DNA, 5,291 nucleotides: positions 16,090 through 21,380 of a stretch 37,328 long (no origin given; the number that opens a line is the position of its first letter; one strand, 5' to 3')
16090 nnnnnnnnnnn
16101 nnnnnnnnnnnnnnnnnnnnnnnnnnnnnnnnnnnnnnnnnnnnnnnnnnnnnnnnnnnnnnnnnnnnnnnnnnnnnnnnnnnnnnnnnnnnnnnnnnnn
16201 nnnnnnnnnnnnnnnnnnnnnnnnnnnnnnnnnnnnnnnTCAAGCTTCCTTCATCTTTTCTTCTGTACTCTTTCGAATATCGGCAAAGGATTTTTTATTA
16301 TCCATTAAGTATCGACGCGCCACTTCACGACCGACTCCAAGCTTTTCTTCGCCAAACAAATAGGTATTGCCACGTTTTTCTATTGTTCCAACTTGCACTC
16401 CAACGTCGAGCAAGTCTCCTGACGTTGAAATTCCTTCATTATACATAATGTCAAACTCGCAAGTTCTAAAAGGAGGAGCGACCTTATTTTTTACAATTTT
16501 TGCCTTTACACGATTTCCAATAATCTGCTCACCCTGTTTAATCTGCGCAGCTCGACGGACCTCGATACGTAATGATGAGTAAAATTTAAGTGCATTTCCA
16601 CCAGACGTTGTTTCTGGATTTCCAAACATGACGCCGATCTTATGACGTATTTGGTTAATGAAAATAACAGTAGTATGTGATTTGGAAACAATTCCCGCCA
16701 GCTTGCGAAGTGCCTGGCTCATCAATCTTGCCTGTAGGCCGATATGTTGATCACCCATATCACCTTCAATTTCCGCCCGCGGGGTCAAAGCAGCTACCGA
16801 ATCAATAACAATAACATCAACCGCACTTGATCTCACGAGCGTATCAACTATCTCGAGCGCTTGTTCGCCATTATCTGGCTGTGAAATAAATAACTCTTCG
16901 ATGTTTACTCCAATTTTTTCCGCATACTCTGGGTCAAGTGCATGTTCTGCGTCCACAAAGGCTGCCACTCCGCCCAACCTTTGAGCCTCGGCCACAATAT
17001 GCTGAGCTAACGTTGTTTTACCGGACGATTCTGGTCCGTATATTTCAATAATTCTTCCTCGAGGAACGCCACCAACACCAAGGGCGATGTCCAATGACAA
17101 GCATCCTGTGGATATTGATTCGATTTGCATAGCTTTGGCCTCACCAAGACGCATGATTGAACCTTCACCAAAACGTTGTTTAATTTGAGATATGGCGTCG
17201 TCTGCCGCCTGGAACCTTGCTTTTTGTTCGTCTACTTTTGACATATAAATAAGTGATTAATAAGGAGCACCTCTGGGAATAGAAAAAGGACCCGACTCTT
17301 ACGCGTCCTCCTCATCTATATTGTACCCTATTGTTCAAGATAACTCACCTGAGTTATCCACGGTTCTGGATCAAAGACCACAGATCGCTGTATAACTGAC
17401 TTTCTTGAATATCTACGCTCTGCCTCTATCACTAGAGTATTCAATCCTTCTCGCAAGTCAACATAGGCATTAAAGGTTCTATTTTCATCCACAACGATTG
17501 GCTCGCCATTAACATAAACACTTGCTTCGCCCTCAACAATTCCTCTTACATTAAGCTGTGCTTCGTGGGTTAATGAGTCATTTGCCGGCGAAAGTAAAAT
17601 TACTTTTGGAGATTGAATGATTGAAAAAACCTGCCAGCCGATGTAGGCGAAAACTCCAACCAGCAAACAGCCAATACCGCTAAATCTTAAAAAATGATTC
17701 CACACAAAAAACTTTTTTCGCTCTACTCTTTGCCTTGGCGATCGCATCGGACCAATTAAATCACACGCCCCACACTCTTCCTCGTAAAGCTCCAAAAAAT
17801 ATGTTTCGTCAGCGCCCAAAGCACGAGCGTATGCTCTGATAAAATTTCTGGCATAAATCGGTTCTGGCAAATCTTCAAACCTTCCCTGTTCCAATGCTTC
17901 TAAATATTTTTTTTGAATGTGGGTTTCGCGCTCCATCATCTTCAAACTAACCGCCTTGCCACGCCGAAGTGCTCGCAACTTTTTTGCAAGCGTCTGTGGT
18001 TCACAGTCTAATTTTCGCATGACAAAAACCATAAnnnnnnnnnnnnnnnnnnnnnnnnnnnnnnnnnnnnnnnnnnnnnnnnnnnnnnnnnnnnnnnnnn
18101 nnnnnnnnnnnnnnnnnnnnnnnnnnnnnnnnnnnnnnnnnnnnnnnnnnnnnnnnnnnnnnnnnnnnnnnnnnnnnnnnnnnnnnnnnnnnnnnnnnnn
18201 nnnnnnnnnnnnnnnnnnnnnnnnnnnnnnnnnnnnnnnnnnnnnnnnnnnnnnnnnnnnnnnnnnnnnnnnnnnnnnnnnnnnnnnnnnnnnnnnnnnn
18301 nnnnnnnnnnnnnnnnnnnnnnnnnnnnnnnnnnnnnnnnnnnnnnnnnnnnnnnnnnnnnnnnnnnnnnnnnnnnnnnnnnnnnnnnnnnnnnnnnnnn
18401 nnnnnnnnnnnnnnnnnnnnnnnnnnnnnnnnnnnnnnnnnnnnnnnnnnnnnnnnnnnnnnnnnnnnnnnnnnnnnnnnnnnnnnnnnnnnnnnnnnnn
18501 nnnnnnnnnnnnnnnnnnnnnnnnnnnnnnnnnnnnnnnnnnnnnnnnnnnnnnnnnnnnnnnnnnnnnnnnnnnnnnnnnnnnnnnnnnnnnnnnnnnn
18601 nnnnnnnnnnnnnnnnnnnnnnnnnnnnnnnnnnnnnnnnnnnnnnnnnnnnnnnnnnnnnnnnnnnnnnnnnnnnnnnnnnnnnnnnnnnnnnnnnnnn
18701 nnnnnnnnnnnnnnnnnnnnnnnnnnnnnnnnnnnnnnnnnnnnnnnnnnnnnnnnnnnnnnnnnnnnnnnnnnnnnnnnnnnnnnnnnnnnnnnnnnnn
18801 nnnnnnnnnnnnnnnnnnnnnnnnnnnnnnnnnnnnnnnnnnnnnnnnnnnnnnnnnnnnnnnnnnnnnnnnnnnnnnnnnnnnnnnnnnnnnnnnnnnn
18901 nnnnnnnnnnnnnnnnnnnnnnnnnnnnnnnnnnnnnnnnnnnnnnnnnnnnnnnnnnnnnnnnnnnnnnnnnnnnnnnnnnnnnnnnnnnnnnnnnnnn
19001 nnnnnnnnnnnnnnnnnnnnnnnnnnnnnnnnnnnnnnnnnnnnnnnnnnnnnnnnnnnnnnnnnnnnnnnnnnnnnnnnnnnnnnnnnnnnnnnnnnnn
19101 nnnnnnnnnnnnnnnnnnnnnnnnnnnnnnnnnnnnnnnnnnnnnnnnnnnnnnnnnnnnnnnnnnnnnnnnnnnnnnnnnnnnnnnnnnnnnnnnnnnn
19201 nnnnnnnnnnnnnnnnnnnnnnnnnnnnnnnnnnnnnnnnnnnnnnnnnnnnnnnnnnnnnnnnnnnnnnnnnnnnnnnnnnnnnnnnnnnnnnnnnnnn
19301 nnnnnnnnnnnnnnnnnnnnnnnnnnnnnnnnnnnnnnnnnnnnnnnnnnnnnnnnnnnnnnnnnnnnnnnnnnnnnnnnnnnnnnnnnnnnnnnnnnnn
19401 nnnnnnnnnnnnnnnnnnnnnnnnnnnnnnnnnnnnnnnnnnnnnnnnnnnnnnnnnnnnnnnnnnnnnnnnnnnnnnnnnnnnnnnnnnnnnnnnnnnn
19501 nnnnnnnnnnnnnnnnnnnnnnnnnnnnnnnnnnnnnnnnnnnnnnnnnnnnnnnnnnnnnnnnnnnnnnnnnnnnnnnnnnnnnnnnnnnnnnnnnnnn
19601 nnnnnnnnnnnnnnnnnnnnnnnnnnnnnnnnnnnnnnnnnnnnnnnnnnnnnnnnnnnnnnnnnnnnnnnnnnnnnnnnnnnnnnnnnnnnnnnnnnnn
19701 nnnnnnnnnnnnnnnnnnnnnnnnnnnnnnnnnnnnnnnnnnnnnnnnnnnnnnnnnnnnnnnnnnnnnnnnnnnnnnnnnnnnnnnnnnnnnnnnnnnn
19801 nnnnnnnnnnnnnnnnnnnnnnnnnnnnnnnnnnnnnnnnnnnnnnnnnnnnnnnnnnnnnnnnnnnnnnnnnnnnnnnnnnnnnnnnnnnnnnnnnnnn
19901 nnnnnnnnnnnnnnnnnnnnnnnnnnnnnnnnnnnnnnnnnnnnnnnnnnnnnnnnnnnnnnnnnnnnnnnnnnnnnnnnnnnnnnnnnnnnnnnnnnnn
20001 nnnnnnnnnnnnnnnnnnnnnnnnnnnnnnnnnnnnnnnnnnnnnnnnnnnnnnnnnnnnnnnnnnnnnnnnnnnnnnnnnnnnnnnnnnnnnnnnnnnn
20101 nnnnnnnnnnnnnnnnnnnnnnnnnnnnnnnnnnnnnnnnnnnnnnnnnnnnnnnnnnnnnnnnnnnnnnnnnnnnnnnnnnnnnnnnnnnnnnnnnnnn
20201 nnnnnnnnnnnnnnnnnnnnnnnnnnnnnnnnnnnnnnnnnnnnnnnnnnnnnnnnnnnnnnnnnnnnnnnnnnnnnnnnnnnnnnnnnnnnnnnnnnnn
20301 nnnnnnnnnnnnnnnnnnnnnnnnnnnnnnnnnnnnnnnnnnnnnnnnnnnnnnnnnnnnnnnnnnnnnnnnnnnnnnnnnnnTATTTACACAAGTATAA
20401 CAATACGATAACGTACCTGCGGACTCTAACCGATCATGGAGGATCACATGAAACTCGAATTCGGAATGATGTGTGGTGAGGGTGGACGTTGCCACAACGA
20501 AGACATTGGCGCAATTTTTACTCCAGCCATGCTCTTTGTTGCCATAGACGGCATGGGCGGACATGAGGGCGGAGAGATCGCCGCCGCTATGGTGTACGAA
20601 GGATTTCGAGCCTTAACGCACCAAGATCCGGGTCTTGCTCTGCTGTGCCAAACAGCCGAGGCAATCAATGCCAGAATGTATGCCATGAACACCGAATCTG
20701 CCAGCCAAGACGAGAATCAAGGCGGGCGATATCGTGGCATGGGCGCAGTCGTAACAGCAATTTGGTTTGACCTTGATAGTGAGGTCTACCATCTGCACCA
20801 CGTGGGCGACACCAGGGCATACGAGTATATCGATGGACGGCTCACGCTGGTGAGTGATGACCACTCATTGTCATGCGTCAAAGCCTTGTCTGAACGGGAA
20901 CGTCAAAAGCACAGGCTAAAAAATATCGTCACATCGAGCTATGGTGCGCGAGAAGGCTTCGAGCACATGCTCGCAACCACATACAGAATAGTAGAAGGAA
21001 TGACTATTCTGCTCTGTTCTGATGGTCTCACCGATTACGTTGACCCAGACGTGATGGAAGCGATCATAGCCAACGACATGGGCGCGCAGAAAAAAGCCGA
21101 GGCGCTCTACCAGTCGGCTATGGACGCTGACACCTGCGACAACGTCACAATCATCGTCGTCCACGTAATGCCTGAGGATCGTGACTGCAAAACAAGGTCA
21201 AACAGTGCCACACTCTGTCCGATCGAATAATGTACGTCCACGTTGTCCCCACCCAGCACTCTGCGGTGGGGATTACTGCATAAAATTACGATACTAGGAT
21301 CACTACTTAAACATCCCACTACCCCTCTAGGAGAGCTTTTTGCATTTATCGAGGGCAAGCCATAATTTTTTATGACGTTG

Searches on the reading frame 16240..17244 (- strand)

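Call 69: search_protein_families(library=pfam, proteins=[window:16240-17244:-], max_evalue=0.01)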
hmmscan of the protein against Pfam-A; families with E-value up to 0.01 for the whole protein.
window:16240-17244:- (334 aa): 12 families
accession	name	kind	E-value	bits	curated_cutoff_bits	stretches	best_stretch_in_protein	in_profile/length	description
PF00154.27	RecA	-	1.9e-138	460.6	27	1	13-273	2-262/262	recA bacterial DNA recombination protein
PF21096.2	RecA_C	-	5.7e-12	46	27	1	276-331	1-56/57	RecA C-terminal domain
PF08423.17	Rad51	-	1.3e-10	41.4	22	1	40-233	4-213/244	Rad51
PF06745.19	ATPase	-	1.9e-08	34.4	26.6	1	45-153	2-131/231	KaiC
PF01637.24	ATPase_2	-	1.1e-05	25.8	33.2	1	64-121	21-69/225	ATPase domain predominantly from Archaea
PF00004.35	AAA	-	6.8e-05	23.8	21.2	1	68-188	3-98/131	ATPase family associated with various cellular activities (AAA)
PF13191.12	AAA_16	-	0.0001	23.3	32.6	1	61-198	22-140/167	AAA ATPase domain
PF02283.22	CobU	-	0.00018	21.5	27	1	68-197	3-122/168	Cobinamide kinase / cobinamide phosphate guanyltransferase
PF13481.12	AAA_25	-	0.00021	21.4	27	0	60-87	30-57/195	AAA domain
PF13479.12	AAA_24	-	0.00042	20.6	27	1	66-155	5-78/195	AAA domain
PF13401.12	AAA_22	-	0.0011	19.7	27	1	64-156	6-97/130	AAA domain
PF00005.33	ABC_tran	-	0.0043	18.1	25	0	60-117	8-67/137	ABC transporter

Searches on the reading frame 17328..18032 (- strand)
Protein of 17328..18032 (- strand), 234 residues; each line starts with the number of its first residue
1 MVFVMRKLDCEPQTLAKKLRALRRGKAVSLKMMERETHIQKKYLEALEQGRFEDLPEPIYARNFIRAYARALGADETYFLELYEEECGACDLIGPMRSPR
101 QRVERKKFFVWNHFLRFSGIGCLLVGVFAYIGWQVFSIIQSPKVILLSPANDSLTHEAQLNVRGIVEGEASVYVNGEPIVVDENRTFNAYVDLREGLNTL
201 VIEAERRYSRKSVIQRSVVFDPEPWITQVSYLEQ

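Call 69: search_protein_families(library=pfam, proteins=[window:17328-18032:-], max_evalue=0.01)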
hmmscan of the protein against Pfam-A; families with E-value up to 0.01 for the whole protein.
window:17328-18032:- (234 aa): 4 families
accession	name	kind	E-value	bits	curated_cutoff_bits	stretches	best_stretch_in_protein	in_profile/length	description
PF13413.12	HTH_25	-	1.5e-20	73.2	24.6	1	19-76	2-59/62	Helix-turn-helix domain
PF12844.13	HTH_19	-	2.4e-10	40.6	30.2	1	17-85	2-64/64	Helix-turn-helix domain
PF09136.16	Glucodextran_B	-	1.6e-07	31.6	27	1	142-219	1-80/83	Glucodextranase, domain B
PF13560.12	HTH_31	-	0.00012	22.8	27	1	15-76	2-58/64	Helix-turn-helix domain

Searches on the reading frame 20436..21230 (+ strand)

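Call 5: search_protein_families(library=pfam, proteins=[window:20436-21230:+], max_evalue=1)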
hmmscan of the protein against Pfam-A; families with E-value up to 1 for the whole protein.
window:20436-21230:+ (264 aa): 4 families
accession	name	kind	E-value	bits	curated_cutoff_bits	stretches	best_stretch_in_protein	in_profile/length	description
PF13672.11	PP2C_2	-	4.6e-06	26.8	24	1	33-209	26-186/209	Protein phosphatase 2C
PF07228.17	SpoIIE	-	0.00087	19.7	25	1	33-244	6-191/192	Stage II sporulation protein E (SpoIIE)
PF00481.26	PP2C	-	0.0011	19.1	20.3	1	191-237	205-255/255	Protein phosphatase 2C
PF08796.15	DUF1797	-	0.088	13.3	27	1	79-131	3-53/67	Protein of unknown function (DUF1797)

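Call 6: search_protein_families(library=ncbifam, proteins=[window:20436-21230:+], max_evalue=1)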
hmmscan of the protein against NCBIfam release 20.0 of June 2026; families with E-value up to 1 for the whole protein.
window:20436-21230:+ (264 aa): 2 families
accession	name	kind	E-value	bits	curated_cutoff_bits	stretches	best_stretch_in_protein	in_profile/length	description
NF033484.1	Stp1_PP2C_phos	equivalog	1.3e-39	136.1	230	1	18-242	8-231/232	Stp1/IreP family PP2C-type Ser/Thr phosphatase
NF011149.0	PRK14559.1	equivalog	3.5e-10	39.2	374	2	33-131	413-508/642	serine/threonine phosphatase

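Call 57: search_protein_families(library=padloc, proteins=[window:20436-21230:+], max_evalue=0.01)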
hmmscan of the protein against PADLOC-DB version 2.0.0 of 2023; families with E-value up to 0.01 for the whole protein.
window:20436-21230:+ (264 aa): 0 families
